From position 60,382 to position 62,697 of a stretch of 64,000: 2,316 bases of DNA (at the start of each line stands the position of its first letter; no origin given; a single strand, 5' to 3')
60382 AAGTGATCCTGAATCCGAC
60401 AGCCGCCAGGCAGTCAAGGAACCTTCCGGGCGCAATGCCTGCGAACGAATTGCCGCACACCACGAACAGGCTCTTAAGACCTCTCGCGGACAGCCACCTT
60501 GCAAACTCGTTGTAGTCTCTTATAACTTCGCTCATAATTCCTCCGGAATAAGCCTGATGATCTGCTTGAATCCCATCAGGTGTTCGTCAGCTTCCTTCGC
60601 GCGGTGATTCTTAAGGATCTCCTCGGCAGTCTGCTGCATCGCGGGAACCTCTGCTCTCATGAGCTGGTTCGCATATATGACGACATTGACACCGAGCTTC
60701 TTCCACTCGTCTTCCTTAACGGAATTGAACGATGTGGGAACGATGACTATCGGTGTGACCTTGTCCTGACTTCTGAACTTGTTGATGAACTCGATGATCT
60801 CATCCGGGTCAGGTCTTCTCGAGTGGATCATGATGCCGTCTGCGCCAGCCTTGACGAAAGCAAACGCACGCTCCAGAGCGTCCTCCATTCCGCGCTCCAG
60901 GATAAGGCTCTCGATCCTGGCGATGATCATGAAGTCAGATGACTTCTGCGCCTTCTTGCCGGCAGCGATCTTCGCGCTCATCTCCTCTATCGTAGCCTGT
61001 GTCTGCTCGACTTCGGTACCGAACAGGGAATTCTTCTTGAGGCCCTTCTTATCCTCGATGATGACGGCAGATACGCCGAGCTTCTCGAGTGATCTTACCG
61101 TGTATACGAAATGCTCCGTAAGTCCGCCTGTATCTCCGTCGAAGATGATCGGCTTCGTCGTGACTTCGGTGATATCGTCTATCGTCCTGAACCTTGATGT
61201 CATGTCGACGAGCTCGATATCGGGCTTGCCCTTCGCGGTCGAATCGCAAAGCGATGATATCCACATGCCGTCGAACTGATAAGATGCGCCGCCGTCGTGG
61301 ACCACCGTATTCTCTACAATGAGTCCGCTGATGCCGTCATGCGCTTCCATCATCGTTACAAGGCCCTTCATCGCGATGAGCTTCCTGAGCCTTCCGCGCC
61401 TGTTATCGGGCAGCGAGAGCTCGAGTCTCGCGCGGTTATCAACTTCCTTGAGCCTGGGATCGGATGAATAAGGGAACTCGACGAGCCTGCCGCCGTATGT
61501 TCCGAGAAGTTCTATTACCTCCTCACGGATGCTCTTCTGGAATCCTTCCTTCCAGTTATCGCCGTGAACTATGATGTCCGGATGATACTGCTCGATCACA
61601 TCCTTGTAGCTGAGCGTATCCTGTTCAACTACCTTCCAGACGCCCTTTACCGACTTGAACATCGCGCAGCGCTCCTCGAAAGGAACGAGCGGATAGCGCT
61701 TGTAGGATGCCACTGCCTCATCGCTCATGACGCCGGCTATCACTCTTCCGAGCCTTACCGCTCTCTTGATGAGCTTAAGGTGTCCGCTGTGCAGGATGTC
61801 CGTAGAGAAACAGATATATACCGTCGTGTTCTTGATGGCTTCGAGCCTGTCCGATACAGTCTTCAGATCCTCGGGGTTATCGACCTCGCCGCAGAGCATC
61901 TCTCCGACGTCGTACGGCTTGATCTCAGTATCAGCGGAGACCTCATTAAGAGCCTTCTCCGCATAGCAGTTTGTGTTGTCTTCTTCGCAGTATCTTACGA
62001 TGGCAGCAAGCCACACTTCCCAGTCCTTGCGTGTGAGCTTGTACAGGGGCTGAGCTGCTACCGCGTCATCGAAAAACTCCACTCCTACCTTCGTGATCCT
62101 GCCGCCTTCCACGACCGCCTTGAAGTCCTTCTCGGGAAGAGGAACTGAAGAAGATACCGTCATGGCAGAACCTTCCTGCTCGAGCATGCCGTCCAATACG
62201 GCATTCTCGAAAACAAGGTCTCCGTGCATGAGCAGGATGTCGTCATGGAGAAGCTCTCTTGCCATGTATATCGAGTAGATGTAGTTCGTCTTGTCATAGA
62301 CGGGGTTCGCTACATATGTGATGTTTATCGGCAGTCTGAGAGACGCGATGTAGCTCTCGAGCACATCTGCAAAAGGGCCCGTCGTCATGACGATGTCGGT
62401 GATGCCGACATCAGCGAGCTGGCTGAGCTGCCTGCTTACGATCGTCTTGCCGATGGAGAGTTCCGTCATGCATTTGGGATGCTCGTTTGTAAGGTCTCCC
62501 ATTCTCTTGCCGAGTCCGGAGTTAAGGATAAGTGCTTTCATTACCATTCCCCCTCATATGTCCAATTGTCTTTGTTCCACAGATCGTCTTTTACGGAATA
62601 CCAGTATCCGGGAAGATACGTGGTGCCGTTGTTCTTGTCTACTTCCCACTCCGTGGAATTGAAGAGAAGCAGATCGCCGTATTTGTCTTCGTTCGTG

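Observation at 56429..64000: Translationally coupled phosphonate operon pointing to a hydroxyethylphosphonate-decorated teichoic-acid-like polymer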

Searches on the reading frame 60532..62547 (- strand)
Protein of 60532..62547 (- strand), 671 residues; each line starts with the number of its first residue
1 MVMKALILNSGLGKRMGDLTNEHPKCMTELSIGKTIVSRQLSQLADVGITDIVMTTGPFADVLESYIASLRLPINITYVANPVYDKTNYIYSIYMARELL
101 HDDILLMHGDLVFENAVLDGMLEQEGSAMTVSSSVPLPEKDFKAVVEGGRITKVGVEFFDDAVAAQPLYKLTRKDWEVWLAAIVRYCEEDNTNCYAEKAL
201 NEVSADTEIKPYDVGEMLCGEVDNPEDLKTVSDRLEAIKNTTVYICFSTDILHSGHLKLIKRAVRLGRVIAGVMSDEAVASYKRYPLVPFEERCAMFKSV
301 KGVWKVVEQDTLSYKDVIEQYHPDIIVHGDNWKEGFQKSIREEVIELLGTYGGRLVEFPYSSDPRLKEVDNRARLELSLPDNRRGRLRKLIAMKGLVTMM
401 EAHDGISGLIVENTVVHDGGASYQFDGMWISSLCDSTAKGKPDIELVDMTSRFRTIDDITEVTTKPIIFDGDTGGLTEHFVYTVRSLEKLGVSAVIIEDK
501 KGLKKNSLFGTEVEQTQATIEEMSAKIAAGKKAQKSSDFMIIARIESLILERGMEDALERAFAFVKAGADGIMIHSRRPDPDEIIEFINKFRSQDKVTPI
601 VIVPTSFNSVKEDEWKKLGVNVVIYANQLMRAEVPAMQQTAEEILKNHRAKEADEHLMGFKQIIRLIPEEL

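Call 3: search_protein_families(library=pfam, proteins=[window:60532-62547:-])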
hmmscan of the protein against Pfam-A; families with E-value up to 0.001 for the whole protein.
window:60532-62547:- (671 aa): 4 families
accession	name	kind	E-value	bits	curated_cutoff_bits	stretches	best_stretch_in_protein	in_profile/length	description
PF13714.12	PEP_mutase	-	2.9e-58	197.7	31.5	1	387-645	1-240/240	Phosphoenolpyruvate phosphomutase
PF01467.32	CTP_transf_like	-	2.5e-15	57.3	21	1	250-344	7-102/133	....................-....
PF12804.13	NTP_transf_3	-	2.4e-08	34.7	27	1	5-124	1-110/160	MobA-like NTP transferase domain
PF00483.29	NTP_transferase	-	1.6e-07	31.6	21.2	1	4-116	1-116/245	Nucleotidyl transferase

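Call 4: search_protein_families(library=ncbifam, proteins=[window:60532-62547:-])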
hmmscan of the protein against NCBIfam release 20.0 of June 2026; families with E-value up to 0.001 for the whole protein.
window:60532-62547:- (671 aa): 22 families
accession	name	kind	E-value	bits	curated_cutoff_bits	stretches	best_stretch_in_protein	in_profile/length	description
TIGR02320.1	PEP_mutase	equivalog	1.5e-119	398.2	319.55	1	387-670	1-283/284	phosphoenolpyruvate mutase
TIGR02321.1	Pphn_pyruv_hyd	equivalog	2e-43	148.6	374.4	1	395-667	15-276/290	phosphonopyruvate hydrolase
TIGR02317.1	prpB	equivalog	4.6e-29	101.5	354.4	1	385-653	3-256/285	methylisocitrate lyase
NF008455.0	PRK11320.1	equivalog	1.6e-23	83.4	353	1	437-651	53-261/295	methylisocitrate lyase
TIGR03992.1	Arch_glmU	subfamily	1.1e-16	60.8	292.1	1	3-139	1-134/393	bifunctional sugar-1-phosphate nucleotidylyltransferase/acetyltransferase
NF041135.1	IPPtranDIPPsyn_Thcocales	equivalog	5.7e-16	58.5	580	1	3-234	1-216/419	bifunctional L-myo-inositol-1-phosphate cytidylyltransferase/CDP-L-myo-inositol myo-inositolphosphotransferase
NF041313.1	UDPGP_AglF_Halo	equivalog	2.3e-12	46.9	400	1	3-125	1-119/234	UTP--glucose-1-phosphate uridylyltransferase AglF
TIGR02199.1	rfaE_dom_II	equivalog_domain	5.2e-11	42.5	181.5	1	246-359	17-128/144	D-glycero-beta-D-manno-heptose 1-phosphate adenylyltransferase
TIGR02319.1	CPEP_Pphonmut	equivalog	9.3e-11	41.5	420.05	1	434-576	47-186/294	carboxyvinyl-carboxyphosphonate phosphorylmutase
NF045761.1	NAMPUrTaseMurU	equivalog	1.6e-10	41.2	250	1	3-115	1-112/226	N-acetylmuramate alpha-1-phosphate uridylyltransferase MurU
TIGR00125.1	cyt_tran_rel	domain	3.9e-10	39.7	27.7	1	250-301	9-60/65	adenylyltransferase/cytidyltransferase family protein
NF001985.0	PRK00777.1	subfamily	1.4e-09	38.2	104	1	249-299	13-64/157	pantetheine-phosphate adenylyltransferase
TIGR01518.1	g3p_cytidyltrns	equivalog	1.8e-09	37.8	165.4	1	249-338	7-98/125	glycerol-3-phosphate cytidylyltransferase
NF052502.1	man1P_GTase_Rv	exception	2e-08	33.5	440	1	4-122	2-118/352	mannose-1-phosphate guanylyltransferase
NF008454.0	PRK11316.1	equivalog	3.5e-08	32.5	521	1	242-333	342-436/475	bifunctional D-glycero-beta-D-manno-heptose-7-phosphate kinase/D-glycero-beta-D-manno-heptose 1-phosphate adenylyltransferase HldE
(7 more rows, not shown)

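Call 13: search_solved_structures(query=window:60532-62547:-, max_evalue=0.001)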
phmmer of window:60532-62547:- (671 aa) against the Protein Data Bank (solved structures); distinct sequences matched with E-value up to 0.001: 31.
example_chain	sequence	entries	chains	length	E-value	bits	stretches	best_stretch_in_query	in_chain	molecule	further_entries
1m1b_A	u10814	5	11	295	1.1e-42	149.3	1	384-667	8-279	PHOSPHOENOLPYRUVATE PHOSPHOMUTASE | PROTEIN (PHOSPHOENOLPYRUVATE MUTASE)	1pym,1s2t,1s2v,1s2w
5unc_A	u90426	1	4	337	9.7e-42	146.1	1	385-660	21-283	PHOSPHOENOLPYRUVATE PHOSPHOMUTASE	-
1s2u_A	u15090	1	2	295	1.2e-41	145.8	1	384-667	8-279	Phosphoenolpyruvate phosphomutase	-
2dua_A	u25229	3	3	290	1.7e-37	132.1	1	412-669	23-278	Phosphonopyruvate hydrolase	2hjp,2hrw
5x3d_A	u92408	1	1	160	3.7e-33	117.8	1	240-362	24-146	Phosphoenolpyruvate phosphomutase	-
4iqd_A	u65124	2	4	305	2e-15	59.2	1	382-646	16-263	Carboxyvinyl-carboxyphosphonate phosphorylmutase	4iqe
3eoo_A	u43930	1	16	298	1.4e-13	53.1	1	437-638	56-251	Methylisocitrate lyase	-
1zlp_A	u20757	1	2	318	3.9e-13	51.7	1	381-647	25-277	petal death protein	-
1o5q_A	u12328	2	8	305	4.7e-13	51.4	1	437-631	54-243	Probable methylisocitrate lyase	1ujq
1xg3_A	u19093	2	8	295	5.8e-13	51.1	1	437-582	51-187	Probable methylisocitrate lyase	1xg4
6t4v_C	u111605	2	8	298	1.1e-12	50.2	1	438-639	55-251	2-methylisocitrate lyase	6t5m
1mum_A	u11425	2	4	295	1.3e-12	49.9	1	437-582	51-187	2-methylisocitrate lyase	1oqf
3elb_A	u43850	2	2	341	5e-12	48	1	248-331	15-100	Ethanolamine-phosphate cytidylyltransferase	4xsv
9hra_A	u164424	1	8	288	3.8e-10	41.8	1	425-651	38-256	2-methylisocitrate lyase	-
9hgk_A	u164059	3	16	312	4.9e-10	41.4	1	425-651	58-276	2-methylisocitrate lyase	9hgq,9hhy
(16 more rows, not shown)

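Call 19: find_related_loci(query=window:60532-62547:-, collection=genome_contigs, flank=10000)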
Query window:60532-62547:- (671 aa) in genome_contigs; peptide patterns used: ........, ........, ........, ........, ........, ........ (x = any residue, [..] = any of these).
488 stretches matched a pattern; 429 encode a relative of the query (tblastn E <= 1e-3); the best 80 are kept; 80 distinct loci.
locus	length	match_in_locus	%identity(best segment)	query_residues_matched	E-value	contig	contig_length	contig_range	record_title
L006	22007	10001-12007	94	3-671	0e+0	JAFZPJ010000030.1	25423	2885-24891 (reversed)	MAG: Clostridiales bacterium isolate RGIG7976 Water_buffalos_Rumen-1__c657420, whole genome shotgun sequence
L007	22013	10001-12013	91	1-671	0e+0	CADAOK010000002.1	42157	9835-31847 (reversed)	MAG: Ruminococcaceae bacterium isolate RUG13477 genome assembly, contig: RUG13477_asm_2, whole genome shotgun sequence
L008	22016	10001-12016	83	1-671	0e+0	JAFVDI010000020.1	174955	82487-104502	MAG: Clostridiales bacterium isolate RGIG5067 Roe_deer_Rumen.Co__c812944, whole genome shotgun sequence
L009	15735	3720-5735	84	1-671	0e+0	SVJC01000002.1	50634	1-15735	MAG: Oscillospiraceae bacterium isolate SIG425 NODE_15635_length_50634_cov_1.462926, whole genome shotgun sequence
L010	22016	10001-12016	83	1-671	0e+0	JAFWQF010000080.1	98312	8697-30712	MAG: Clostridiales bacterium isolate RGIG5971 Sheep_Omasum-2__c601278, whole genome shotgun sequence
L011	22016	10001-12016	82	1-671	0e+0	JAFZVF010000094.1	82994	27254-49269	MAG: Clostridiales bacterium isolate RGIG8128 Water_buffalos_Rumen-3__c1691685, whole genome shotgun sequence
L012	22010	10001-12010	83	3-671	0e+0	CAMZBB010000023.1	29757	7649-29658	MAG TPA_asm: uncultured Clostridia bacterium isolate SRR10912535_bin.75_metaWRAP_v1.3_MAG genome assembly, contig: ERZ14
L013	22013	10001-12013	82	2-671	0e+0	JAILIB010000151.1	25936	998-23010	MAG: Saccharofermentans sp. isolate RUI139 k141_7460405_flag=0_multi=106.0000_len=25936, whole genome shotgun sequence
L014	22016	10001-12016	82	1-671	0e+0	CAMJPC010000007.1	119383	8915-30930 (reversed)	MAG: uncultured Clostridia bacterium isolate SRR12081298_bin.36_metaWRAP_v1.3_MAG genome assembly, contig: ERZ12289774.1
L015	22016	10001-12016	83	1-671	0e+0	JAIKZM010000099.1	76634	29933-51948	MAG: Saccharofermentans sp. isolate RUI507 k141_7856443_flag=0_multi=71.1008_len=76634, whole genome shotgun sequence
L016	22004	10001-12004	68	3-670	0e+0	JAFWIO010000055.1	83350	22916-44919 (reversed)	MAG: Eubacterium sp. isolate RGIG5772 Sheep_Ileum-4__c195043, whole genome shotgun sequence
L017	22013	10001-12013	66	2-671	0e+0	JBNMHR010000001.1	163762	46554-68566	MAG: Faecousia sp. isolate CM_BacFae2591.117 k141_376041_length_163762_cov_16.5843, whole genome shotgun sequence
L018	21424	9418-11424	65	3-671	0e+0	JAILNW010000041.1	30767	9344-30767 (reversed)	MAG: Lachnospiraceae bacterium isolate RUI290 k141_2271117_flag=0_multi=8.9974_len=30767, whole genome shotgun sequence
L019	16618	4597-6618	67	3-670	0e+0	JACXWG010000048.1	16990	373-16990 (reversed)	MAG: Quinella sp. 1Q5 NODE_422_length_16990_cov_11.7017_ID_5056039, whole genome shotgun sequence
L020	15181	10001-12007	67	3-670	0e+0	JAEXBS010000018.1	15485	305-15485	MAG: Bacteroidetes bacterium isolate OH_SFB_8 k127_34775, whole genome shotgun sequence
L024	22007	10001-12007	67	3-670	0e+0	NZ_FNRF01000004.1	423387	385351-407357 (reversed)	Xylanibacter ruminicola strain D31d, whole genome shotgun sequence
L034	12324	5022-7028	64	3-670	0e+0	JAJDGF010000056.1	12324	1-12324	Eubacteriales bacterium OttesenSCG-928-N13 AH-928-N13_NODE_57, whole genome shotgun sequence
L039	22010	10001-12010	62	3-668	0e+0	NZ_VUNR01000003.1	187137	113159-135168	Anaerovibrio slackiae strain WCA-693-APC-5D-A seq3, whole genome shotgun sequence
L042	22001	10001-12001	57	3-667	0e+0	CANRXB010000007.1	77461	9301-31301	MAG TPA_asm: uncultured bacterium isolate SRR15730538_bin.33_metawrap_v1.3_MAG genome assembly, contig: NODE.551_length_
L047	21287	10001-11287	68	242-669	0e+0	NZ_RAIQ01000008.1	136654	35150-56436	Butyrivibrio sp. X503 NODE_8_length_136654_cov_166.828, whole genome shotgun sequence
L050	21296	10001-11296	67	238-669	0e+0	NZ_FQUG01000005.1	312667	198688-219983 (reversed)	Schwartzia succinivorans DSM 10502, whole genome shotgun sequence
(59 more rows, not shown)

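Call 22: search_protein_families(library=pfam, proteins=[L050:7908-8807:+, L050:8840-9994:+, L050:6877-7602:-, L050:4255-5547:+, L047:11310-12056:+, L047:12072-13079:+, L047:13076-13846:+, L047:13843-15030:+, L047:7092-9908:-, L017:14085-15974:+], max_evalue=0.00001)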
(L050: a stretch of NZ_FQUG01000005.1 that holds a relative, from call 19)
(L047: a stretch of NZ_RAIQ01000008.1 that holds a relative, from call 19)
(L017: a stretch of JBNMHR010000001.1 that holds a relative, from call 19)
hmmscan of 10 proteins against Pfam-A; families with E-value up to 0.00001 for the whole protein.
L050:7908-8807:+ (299 aa): 6 families
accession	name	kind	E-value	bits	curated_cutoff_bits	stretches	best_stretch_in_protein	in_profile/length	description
PF12802.13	MarR_2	-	1.2e-11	45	27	1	4-53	3-52/61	MarR family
PF00483.29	NTP_transferase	-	2.5e-11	44.1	21.2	1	72-132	2-64/245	Nucleotidyl transferase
PF13412.12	HTH_24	-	9e-10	38.4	21.9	1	5-52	2-48/48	Winged helix-turn-helix DNA-binding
PF09339.16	HTH_IclR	-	1.6e-08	34.6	22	1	9-54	6-51/52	IclR helix-turn-helix domain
PF12804.13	NTP_transf_3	-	1.5e-07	32.2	27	1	72-157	1-76/160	MobA-like NTP transferase domain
PF25213.1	HVO_A0261_N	-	7.5e-06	26.2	35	0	6-55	11-58/86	HVO_A0261 N-terminal domain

L050:8840-9994:+ (384 aa): 1 family
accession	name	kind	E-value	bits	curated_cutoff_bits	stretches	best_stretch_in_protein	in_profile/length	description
PF00266.25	Aminotran_5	-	3.1e-28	99.2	21.5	1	31-313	28-316/371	Aminotransferase class-V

L050:6877-7602:- (241 aa): 1 family
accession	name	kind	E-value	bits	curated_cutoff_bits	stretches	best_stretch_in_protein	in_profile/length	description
PF02517.21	Rce1-like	-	1.9e-14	54.1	22.4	1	97-194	4-93/93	Type II CAAX prenyl endopeptidase Rce1-like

L050:4255-5547:+ (430 aa): 3 families
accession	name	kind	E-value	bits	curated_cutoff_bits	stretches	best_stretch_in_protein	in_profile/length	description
PF07992.20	Pyr_redox_2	-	4.1e-46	158.2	26.1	1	14-325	2-287/291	Pyridine nucleotide-disulphide oxidoreductase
PF00070.33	Pyr_redox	-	6.8e-13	49.4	22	1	168-251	3-71/82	Pyridine nucleotide-disulphide oxidoreductase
PF01266.30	DAO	-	9.8e-07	29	27.9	0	218-280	147-214/353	FAD dependent oxidoreductase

L047:11310-12056:+ (248 aa): 2 families
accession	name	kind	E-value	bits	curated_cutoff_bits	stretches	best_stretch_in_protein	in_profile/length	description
PF12850.12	Metallophos_2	-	3.8e-19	69.7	27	1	5-211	3-151/154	Calcineurin-like phosphoesterase superfamily domain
PF00149.33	Metallophos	-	2.6e-12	48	21.5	1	4-165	2-190/191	Calcineurin-like phosphoesterase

L047:12072-13079:+ (335 aa): 5 families
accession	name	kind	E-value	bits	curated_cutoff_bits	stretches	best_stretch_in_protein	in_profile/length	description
PF01370.27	Epimerase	-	3.7e-26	92.4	20.9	1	7-262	3-240/240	NAD dependent epimerase/dehydratase family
PF16363.11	GDP_Man_Dehyd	-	6.7e-24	85.4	27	1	7-325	2-331/332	GDP-mannose 4,6 dehydratase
PF02719.21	Polysacc_synt_2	-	2.8e-11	43.6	20.2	1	7-296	3-267/293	Polysaccharide biosynthesis protein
PF01073.25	3Beta_HSD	-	1.4e-09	37.8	22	1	7-284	2-272/280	3-beta hydroxysteroid dehydrogenase/isomerase family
PF07993.18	NAD_binding_4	-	8.4e-07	28.8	20.1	1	77-198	85-209/258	Male sterility protein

L047:13076-13846:+ (256 aa): 1 family
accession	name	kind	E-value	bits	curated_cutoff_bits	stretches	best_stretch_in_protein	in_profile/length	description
PF20202.4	DUF6564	-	1.4e-91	306.7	25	1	28-252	2-230/230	Domain of unknown function (DUF6564)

L047:13843-15030:+ (395 aa): 1 family
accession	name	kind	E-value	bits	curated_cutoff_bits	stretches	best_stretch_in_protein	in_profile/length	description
PF03435.24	Sacchrp_dh_NADP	-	1.6e-06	28.9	25.1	0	22-109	1-76/129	Saccharopine dehydrogenase NADP binding domain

L047:7092-9908:- (938 aa): 2 families
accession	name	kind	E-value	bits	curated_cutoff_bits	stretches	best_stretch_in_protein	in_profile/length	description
PF02096.25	60KD_IMP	-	1.3e-22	81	35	1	51-238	2-161/163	60Kd inner membrane protein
PF00884.28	Sulfatase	-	4.4e-08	33.2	25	1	501-870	1-294/301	Sulfatase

L017:14085-15974:+ (629 aa): 2 families
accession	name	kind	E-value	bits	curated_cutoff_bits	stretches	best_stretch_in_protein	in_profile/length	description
PF04542.20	Sigma70_r2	-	1.9e-17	63.2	24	1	449-515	1-67/71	Sigma-70 region 2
PF04545.22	Sigma70_r4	-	1.3e-16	60.3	24.1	1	567-620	1-50/50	Sigma-70, region 4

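Call 61: search_protein_families(library=pfam, proteins=[L024:8275-9078:+, L024:9146-9979:+, L024:14345-15466:+, L024:15429-16454:+, L024:7253-8272:+, L039:7863-10004:+, L039:5032-6687:+, L039:15261-16472:+, L042:6932-8887:+, L034:2875-4971:+], max_evalue=0.00001)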
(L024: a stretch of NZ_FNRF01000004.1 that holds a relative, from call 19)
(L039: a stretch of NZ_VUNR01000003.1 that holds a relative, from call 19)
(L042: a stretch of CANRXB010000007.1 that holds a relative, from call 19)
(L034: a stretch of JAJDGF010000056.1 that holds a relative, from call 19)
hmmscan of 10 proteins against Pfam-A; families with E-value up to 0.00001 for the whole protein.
L024:8275-9078:+ (267 aa): 3 families
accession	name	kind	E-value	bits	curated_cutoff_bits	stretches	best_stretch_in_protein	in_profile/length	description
PF04488.21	Gly_transf_sug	-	8.3e-15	55.7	23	1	18-107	2-87/93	Glycosyltransferase sugar-binding region containing DXD motif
PF05704.18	Caps_synth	-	1.8e-09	37.8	24.5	1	3-108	47-146/278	Capsular polysaccharide synthesis protein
PF12919.13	TcdA_TcdB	-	5.8e-06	26.2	23.6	0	72-98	169-195/382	TcdA/TcdB catalytic glycosyltransferase domain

L024:9146-9979:+ (277 aa): 1 family
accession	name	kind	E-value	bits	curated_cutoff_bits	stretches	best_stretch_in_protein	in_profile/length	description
PF04991.19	LicD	-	2.6e-29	103.4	22.6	1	24-253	1-227/227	LicD family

L024:14345-15466:+ (373 aa): 1 family
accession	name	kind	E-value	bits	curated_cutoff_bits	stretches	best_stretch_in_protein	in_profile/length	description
PF14897.12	EpsG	-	2e-22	80.2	30.1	1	49-367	5-310/326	EpsG family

L024:15429-16454:+ (341 aa): 1 family
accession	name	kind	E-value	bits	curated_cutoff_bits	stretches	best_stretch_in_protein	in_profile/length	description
PF00535.33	Glycos_transf_2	-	2.5e-19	70.3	23.3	1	22-69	1-48/168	Glycosyl transferase family 2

L024:7253-8272:+ (339 aa): 1 family
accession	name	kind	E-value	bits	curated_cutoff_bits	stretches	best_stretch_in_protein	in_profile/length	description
PF01757.29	Acyl_transf_3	-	3.9e-30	105.5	31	1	6-322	2-325/326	Acyltransferase domain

L039:7863-10004:+ (713 aa): 2 families
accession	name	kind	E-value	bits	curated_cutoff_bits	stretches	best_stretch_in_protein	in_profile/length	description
PF00884.28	Sulfatase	-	3.5e-21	76.2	25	1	307-583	3-296/301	Sulfatase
PF01663.27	Phosphodiest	-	1.8e-08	34.8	23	0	307-378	1-71/342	Type I phosphodiesterase / nucleotide pyrophosphatase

L039:5032-6687:+ (551 aa): 1 family
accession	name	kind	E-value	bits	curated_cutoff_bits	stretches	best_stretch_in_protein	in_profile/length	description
PF13844.12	Glyco_transf_41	-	1.1e-42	146.4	25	2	360-535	369-543/543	Glycosyl transferase family 41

L039:15261-16472:+ (403 aa): 1 family
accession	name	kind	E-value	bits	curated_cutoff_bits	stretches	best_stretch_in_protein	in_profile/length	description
PF13524.12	Glyco_trans_1_2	-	4.5e-15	56.3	25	1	250-393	4-144/144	Glycosyl transferase-like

L042:6932-8887:+ (651 aa): 1 family
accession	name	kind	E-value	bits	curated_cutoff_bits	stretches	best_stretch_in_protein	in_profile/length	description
PF02096.25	60KD_IMP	-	2.5e-28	99.6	35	1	51-233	1-162/163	60Kd inner membrane protein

L034:2875-4971:+ (698 aa): 1 family
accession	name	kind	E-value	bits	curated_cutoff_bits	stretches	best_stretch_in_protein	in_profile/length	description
PF02096.25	60KD_IMP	-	3e-34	118.8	35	1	27-276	1-162/163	60Kd inner membrane protein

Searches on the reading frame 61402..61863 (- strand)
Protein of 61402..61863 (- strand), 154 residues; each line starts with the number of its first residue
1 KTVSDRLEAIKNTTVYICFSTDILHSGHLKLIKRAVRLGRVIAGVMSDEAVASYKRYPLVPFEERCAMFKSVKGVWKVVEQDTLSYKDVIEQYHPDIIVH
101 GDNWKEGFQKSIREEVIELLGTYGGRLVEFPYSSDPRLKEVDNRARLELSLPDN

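Call 56: search_solved_structures(query=window:61402-61863:-, max_evalue=0.00001, show_alignments=1)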
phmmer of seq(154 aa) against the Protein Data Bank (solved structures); distinct sequences matched with E-value up to 0.00001: 8.
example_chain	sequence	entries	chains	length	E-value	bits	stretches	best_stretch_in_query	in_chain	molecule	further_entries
5x3d_A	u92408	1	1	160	1.5e-34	122.1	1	12-134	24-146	Phosphoenolpyruvate phosphomutase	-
3elb_A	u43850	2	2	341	2.5e-14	56.4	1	20-103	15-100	Ethanolamine-phosphate cytidylyltransferase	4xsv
1coz_A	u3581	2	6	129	4.2e-08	36.2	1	20-109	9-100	PROTEIN (GLYCEROL-3-PHOSPHATE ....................) | glycerol-3-phosphate cytidylyltransferase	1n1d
2b7l_A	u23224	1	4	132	6.5e-08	35.6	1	20-122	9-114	glycerol-3-phosphate cytidylyltransferase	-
5x9q_A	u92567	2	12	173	1.7e-07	34.3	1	17-137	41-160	Putative cytidylyltransferase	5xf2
9hsg_A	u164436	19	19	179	8.9e-06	28.6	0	8-103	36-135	choline-phosphate cytidylyltransferase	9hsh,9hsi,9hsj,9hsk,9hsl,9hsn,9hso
9hsm_A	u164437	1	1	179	9e-06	28.6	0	8-103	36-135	choline-phosphate cytidylyltransferase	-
4zcp_A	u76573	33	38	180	9.1e-06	28.6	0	8-103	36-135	Cholinephosphate cytidylyltransferase | Choline-phosphate cytidylyltransferase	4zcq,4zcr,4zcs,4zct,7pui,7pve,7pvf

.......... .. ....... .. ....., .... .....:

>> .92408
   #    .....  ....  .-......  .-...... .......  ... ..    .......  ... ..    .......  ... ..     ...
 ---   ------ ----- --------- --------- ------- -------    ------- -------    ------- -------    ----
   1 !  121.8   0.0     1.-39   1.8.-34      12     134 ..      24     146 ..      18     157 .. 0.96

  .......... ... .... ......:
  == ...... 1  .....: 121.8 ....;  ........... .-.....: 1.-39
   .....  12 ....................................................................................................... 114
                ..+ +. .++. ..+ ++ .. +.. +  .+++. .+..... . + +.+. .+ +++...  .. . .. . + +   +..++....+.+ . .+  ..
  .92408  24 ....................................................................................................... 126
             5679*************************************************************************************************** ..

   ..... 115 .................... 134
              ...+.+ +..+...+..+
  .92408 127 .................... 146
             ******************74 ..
